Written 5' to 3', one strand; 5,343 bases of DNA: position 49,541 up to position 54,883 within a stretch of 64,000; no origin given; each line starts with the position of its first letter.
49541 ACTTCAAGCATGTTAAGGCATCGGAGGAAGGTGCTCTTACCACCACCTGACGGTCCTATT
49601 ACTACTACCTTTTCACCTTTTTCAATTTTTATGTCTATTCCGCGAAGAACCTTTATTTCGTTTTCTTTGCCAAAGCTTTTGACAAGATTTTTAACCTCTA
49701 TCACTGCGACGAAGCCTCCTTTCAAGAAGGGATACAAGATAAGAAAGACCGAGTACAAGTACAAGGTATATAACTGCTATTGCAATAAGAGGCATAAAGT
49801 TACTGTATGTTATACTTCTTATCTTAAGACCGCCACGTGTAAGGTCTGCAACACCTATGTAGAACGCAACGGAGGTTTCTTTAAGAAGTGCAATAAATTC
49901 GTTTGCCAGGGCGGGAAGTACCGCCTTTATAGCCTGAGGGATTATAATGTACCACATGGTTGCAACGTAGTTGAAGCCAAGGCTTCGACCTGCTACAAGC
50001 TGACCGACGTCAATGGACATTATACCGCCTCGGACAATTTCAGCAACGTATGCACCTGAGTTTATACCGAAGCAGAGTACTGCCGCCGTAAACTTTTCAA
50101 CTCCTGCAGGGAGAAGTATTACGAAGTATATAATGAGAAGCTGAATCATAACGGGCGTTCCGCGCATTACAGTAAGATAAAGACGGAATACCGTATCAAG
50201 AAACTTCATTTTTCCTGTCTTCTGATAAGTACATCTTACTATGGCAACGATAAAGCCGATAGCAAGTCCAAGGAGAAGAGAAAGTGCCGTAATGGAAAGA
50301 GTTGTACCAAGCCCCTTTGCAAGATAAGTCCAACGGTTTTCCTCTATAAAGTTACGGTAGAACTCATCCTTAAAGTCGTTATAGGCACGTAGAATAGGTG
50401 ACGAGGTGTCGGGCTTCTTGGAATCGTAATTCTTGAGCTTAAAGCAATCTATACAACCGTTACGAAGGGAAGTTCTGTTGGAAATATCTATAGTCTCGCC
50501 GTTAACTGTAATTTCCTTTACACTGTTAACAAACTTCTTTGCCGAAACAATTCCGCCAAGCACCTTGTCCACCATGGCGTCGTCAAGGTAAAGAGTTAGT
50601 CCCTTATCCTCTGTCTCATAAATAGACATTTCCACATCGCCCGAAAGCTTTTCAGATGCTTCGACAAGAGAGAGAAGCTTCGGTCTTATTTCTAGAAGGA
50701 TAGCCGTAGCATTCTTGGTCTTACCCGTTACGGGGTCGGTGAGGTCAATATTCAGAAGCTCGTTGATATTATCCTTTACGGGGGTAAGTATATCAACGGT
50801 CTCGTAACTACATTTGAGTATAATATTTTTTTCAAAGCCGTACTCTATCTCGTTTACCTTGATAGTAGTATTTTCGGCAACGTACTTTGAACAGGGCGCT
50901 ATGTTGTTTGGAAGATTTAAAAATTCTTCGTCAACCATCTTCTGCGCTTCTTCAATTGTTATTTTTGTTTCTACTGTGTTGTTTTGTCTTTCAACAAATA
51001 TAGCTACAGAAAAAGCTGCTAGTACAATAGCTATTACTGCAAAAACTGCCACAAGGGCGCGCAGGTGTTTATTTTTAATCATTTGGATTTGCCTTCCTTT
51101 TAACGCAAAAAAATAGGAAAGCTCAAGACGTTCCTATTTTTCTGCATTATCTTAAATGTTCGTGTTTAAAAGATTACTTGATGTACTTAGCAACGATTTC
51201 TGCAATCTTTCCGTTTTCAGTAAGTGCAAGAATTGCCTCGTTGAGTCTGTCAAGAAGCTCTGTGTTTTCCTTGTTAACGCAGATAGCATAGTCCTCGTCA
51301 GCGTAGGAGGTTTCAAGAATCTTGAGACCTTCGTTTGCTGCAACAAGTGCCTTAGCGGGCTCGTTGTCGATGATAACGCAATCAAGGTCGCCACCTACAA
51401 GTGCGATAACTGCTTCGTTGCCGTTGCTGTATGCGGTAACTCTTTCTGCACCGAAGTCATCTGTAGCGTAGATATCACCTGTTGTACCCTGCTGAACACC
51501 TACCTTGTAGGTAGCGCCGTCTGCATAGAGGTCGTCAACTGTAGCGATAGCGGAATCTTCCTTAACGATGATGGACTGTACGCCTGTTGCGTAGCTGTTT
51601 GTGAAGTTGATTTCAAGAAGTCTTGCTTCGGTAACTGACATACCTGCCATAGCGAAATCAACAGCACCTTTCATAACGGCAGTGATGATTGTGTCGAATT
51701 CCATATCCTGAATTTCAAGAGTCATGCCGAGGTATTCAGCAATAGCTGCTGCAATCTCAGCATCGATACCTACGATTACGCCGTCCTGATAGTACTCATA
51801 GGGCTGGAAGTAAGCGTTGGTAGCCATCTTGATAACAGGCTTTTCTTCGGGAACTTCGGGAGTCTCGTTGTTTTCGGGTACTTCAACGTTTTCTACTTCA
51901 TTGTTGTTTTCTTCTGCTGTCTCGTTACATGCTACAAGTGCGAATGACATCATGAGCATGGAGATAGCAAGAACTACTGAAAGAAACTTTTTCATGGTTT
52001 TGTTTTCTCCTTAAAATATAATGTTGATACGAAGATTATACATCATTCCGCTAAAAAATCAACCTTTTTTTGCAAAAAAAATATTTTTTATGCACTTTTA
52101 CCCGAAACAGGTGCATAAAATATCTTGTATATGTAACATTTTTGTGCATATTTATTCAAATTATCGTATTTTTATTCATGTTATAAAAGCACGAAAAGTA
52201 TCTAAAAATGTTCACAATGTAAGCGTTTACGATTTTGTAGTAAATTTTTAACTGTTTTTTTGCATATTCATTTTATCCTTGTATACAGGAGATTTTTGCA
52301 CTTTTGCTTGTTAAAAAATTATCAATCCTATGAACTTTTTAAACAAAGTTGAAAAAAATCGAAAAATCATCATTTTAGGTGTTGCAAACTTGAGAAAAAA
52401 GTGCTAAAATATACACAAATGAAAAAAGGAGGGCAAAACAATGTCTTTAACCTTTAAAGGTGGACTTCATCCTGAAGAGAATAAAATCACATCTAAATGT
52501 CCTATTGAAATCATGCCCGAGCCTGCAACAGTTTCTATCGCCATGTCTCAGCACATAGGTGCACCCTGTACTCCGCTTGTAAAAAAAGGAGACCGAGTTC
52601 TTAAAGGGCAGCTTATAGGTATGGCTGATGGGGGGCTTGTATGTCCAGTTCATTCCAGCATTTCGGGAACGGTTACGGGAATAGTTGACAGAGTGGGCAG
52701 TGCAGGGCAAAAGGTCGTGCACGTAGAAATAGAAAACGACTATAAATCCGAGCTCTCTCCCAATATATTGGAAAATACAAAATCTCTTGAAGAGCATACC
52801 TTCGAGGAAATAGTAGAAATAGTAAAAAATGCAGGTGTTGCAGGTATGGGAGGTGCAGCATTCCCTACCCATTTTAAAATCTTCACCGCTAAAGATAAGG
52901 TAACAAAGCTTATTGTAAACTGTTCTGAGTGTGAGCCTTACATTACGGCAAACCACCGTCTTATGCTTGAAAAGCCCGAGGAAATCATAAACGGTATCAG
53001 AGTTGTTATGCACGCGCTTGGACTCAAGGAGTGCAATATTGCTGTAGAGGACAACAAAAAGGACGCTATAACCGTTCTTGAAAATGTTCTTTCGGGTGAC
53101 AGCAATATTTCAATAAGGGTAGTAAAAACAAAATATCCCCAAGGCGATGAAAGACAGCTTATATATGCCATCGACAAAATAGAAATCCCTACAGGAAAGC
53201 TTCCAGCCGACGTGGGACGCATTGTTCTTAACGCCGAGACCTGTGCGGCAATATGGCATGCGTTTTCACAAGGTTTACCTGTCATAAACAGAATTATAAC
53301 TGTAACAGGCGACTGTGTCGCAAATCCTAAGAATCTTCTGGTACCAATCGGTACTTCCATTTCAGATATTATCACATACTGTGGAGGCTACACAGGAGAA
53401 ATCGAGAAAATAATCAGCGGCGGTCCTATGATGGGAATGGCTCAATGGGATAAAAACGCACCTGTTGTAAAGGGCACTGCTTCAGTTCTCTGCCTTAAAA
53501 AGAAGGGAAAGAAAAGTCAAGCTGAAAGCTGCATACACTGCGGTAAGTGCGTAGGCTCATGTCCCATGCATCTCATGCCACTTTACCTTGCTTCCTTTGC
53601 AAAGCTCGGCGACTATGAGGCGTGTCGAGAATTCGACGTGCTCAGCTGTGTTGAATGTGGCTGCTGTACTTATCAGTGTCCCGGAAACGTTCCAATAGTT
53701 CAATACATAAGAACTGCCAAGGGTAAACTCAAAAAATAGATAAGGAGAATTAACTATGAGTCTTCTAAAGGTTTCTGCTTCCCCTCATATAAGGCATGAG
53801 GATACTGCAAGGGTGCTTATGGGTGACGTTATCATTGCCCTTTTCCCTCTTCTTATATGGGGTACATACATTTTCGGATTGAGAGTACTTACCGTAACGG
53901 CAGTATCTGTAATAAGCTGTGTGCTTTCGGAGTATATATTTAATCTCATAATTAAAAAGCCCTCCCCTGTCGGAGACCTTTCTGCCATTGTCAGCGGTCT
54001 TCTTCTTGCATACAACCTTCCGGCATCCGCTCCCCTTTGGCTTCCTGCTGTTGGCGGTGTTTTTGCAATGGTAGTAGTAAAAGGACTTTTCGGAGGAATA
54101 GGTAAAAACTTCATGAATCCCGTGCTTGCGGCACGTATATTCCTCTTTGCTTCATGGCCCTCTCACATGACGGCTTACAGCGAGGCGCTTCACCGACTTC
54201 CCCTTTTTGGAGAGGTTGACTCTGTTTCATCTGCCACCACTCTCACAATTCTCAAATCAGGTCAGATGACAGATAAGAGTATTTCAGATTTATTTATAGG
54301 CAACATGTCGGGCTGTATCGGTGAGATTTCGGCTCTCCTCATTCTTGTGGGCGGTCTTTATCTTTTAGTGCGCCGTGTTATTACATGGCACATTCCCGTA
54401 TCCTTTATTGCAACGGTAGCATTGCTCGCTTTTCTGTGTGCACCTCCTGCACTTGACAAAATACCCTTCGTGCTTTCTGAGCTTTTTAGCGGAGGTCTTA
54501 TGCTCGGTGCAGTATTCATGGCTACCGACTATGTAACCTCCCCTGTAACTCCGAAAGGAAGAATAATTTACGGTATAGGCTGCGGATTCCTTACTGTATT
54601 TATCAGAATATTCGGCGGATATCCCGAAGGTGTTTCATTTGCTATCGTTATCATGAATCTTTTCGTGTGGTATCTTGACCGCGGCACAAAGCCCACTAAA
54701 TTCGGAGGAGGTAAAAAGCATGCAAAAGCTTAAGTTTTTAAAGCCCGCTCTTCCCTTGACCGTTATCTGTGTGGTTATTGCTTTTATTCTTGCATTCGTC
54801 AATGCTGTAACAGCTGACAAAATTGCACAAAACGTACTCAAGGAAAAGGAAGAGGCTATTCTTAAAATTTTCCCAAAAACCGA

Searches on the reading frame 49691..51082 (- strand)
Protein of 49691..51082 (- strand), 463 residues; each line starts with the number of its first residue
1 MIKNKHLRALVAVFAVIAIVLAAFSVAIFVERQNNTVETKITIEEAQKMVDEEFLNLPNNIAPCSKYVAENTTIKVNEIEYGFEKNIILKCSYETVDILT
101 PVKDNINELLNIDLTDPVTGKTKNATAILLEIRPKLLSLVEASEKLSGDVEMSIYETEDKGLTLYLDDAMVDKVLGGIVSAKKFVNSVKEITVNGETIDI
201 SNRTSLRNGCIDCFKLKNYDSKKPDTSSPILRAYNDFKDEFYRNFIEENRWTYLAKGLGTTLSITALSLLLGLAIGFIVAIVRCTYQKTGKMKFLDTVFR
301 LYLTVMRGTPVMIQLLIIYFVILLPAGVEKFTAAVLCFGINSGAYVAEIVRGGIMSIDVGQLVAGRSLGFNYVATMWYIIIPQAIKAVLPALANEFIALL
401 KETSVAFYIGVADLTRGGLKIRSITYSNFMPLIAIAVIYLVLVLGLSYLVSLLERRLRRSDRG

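Call 84: search_protein_families(library=pfam, proteins=[window:49691-51082:-], max_evalue=0.00001)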
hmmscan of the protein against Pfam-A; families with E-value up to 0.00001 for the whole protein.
window:49691-51082:- (463 aa): 1 family
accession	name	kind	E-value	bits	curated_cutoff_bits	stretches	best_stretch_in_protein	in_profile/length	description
PF00528.27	BPD_transp_1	-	1.9e-21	77.1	26.4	1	272-459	1-184/184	Binding-protein-dependent transport system inner membrane component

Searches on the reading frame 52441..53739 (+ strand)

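Call 84: search_protein_families(library=pfam, proteins=[window:52441-53739:+], max_evalue=0.00001)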
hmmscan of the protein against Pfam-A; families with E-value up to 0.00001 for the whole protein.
window:52441-53739:+ (432 aa): 5 families
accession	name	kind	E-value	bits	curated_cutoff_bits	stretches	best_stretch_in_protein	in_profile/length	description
PF01512.22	Complex1_51K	-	1.3e-48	165.1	31.2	1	128-272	1-149/150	Nuo51 FMN-binding domain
PF13375.12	RnfC_N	-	3.2e-31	107.8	25.6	1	4-101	2-100/101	RnfC Barrel sandwich hybrid domain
PF10531.15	SLBB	-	1.9e-12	47.2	27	1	285-333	1-54/55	SLBB domain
PF13534.11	Fer4_17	-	1.6e-06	29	22.2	0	355-378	37-60/61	4Fe-4S dicluster domain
PF13237.11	Fer4_10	-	2.8e-06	27.6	25.5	0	360-414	5-53/53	4Fe-4S dicluster domain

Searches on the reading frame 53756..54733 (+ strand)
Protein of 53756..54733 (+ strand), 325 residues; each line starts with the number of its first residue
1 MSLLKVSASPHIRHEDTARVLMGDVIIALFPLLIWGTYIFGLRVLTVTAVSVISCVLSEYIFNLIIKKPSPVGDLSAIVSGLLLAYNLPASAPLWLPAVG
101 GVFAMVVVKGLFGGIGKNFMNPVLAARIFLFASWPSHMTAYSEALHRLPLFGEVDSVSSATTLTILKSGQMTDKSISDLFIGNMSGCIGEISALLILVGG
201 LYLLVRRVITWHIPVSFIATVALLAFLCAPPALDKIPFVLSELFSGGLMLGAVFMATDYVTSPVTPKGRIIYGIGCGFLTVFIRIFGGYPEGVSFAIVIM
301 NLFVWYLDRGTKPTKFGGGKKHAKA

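Call 84: search_protein_families(library=pfam, proteins=[window:53756-54733:+], max_evalue=0.00001)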
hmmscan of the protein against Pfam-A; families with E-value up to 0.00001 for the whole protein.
window:53756-54733:+ (325 aa): 1 family
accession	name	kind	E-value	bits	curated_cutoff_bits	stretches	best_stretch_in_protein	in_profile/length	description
PF03116.20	NQR2_RnfD_RnfE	-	9.6e-116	386.7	27.7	1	6-317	2-296/296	NQR2, RnfD, RnfE family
